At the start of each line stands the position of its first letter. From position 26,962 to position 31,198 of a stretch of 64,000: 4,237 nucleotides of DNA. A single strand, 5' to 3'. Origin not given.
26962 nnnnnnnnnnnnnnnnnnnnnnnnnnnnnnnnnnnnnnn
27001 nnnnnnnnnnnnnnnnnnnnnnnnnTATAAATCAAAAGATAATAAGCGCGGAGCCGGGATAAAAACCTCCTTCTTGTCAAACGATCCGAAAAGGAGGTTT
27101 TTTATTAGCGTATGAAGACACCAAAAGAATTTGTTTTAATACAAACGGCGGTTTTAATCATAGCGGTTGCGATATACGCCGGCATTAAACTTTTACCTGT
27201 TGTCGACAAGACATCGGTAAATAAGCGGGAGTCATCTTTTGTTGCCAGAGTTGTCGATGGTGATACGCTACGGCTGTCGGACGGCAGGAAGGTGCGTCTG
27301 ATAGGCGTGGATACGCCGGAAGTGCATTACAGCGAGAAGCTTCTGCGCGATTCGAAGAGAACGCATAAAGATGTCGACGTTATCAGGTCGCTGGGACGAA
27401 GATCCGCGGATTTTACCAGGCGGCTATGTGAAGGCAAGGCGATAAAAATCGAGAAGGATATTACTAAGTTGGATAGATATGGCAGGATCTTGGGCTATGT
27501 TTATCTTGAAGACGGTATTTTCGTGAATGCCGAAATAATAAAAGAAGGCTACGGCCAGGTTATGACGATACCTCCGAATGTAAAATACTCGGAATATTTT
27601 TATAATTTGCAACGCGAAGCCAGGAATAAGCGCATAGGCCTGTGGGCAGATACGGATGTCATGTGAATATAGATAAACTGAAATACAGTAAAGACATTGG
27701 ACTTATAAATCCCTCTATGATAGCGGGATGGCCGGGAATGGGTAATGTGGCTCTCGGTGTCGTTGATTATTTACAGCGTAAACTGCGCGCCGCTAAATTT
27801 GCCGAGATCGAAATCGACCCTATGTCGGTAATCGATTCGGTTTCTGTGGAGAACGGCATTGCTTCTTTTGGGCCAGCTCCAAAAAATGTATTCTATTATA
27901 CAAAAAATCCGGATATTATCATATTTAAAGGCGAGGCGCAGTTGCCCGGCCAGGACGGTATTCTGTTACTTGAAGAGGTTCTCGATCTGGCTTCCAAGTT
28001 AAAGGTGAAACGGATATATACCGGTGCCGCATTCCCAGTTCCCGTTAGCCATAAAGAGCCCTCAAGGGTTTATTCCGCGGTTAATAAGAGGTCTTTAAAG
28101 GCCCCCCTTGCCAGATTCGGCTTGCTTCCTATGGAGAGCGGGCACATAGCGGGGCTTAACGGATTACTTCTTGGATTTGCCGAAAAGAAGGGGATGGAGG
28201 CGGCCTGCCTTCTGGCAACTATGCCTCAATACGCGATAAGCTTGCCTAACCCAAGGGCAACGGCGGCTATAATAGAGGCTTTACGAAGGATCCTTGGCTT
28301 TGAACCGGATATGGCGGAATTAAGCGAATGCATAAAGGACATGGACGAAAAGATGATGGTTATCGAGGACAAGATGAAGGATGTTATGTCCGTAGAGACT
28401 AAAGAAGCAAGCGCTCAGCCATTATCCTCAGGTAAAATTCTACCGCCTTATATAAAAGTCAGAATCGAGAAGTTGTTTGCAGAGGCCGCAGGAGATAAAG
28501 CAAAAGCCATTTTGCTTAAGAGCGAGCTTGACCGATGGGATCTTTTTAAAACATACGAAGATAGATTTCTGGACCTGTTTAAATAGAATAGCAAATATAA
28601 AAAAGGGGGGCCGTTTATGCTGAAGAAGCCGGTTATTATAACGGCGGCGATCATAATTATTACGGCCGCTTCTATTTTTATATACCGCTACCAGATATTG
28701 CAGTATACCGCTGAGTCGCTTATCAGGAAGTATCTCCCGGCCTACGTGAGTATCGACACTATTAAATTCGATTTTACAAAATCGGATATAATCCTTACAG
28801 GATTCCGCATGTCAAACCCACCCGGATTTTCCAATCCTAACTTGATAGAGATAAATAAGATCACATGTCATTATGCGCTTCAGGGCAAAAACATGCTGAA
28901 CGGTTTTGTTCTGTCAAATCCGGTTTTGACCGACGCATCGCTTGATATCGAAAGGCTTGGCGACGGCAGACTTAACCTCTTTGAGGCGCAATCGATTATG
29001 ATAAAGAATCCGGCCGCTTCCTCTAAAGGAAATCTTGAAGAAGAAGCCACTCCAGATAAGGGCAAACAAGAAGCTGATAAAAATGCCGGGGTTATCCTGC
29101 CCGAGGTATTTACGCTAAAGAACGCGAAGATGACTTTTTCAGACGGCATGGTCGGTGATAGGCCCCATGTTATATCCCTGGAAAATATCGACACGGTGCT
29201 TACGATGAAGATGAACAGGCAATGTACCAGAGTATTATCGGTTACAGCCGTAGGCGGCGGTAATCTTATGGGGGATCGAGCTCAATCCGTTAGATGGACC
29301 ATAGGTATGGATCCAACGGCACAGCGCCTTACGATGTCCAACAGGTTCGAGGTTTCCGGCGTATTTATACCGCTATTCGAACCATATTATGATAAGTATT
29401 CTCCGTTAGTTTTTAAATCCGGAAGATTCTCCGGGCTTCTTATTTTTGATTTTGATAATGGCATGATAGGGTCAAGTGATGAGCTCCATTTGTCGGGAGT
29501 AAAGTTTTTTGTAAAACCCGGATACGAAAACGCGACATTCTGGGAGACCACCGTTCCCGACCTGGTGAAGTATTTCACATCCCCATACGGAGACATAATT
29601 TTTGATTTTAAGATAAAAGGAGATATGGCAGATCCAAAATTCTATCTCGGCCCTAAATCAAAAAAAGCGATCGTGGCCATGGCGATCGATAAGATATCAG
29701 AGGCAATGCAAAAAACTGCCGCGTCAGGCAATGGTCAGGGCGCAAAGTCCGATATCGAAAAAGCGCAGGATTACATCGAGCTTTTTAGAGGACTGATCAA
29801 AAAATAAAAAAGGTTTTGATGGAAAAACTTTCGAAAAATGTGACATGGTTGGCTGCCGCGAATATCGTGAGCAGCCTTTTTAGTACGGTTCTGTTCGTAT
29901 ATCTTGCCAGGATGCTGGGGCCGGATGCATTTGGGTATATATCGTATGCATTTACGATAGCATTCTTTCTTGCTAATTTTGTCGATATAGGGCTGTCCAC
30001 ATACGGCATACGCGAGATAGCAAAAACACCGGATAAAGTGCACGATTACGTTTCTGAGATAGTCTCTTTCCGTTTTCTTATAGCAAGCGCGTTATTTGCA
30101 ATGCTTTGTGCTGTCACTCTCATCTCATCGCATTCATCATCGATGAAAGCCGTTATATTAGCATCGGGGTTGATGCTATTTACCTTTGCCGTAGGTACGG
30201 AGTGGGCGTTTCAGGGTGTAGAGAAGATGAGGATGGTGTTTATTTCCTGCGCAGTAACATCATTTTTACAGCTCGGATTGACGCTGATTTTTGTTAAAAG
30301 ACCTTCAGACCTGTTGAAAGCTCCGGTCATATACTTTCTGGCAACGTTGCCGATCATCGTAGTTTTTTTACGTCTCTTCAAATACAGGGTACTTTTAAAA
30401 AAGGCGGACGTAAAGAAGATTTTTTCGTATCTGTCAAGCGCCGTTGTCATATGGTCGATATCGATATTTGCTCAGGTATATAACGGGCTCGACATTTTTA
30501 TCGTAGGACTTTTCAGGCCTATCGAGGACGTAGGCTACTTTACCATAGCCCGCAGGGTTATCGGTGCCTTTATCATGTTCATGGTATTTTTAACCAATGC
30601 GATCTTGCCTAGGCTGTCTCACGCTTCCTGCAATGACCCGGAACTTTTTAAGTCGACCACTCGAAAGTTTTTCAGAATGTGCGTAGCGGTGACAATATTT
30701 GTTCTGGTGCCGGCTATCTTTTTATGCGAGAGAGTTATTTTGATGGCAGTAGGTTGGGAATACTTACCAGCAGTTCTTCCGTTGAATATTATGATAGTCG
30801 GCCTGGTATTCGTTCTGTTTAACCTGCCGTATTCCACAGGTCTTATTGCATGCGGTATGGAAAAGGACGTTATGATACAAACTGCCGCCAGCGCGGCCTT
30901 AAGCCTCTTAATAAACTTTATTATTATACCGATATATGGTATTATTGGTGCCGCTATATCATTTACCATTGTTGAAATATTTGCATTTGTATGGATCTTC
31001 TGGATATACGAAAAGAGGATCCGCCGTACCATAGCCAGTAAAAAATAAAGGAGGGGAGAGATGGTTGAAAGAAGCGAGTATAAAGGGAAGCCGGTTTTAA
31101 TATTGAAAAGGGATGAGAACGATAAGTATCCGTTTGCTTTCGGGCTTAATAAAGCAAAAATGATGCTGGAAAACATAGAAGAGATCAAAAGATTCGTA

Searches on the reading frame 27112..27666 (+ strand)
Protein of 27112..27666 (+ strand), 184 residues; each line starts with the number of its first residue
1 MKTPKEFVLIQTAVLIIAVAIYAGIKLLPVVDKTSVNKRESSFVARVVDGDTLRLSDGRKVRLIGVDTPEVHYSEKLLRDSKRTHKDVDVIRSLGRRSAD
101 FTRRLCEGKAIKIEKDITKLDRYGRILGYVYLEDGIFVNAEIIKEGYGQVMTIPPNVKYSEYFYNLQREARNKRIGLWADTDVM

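Call 23: search_protein_families(library=pfam, proteins=[window:27112-27666:+], max_evalue=0.0001)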
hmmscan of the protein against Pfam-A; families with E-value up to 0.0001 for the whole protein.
window:27112-27666:+ (184 aa): 1 family
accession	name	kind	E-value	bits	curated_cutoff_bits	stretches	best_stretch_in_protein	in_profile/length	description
PF00565.23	SNase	-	1.2e-21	77.6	21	1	60-180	1-107/107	Staphylococcal nuclease homologue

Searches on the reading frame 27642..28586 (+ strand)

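Call 23: search_protein_families(library=pfam, proteins=[window:27642-28586:+], max_evalue=0.0001)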
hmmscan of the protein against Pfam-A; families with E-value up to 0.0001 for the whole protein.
window:27642-28586:+ (314 aa): 1 family
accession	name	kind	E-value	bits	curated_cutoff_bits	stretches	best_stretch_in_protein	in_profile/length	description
PF09754.15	PAC2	-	8.4e-36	124.2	25.8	1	26-238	1-211/215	PAC2 family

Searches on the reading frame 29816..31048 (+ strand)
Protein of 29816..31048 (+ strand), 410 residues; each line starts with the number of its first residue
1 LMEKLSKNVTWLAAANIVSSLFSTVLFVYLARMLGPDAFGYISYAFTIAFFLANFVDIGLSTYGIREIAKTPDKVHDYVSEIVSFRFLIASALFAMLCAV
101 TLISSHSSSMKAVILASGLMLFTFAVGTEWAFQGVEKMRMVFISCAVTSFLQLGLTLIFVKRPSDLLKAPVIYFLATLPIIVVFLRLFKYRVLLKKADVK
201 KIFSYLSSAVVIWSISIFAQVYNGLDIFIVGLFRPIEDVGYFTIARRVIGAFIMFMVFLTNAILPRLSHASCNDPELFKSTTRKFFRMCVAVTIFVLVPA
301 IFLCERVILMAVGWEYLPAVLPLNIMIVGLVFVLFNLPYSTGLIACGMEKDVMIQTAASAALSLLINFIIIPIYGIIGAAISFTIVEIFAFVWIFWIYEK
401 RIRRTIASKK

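Call 23: search_protein_families(library=pfam, proteins=[window:29816-31048:+], max_evalue=0.0001)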
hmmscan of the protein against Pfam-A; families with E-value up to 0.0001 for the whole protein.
window:29816-31048:+ (410 aa): 2 families
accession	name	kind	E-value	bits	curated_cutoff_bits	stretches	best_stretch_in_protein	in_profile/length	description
PF01943.22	Polysacc_synt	-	1.1e-32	114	28.2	1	6-269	2-272/274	Polysaccharide biosynthesis protein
PF13440.11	Polysacc_synt_3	-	3.9e-11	43.2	23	1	30-320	2-292/293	Polysaccharide biosynthesis protein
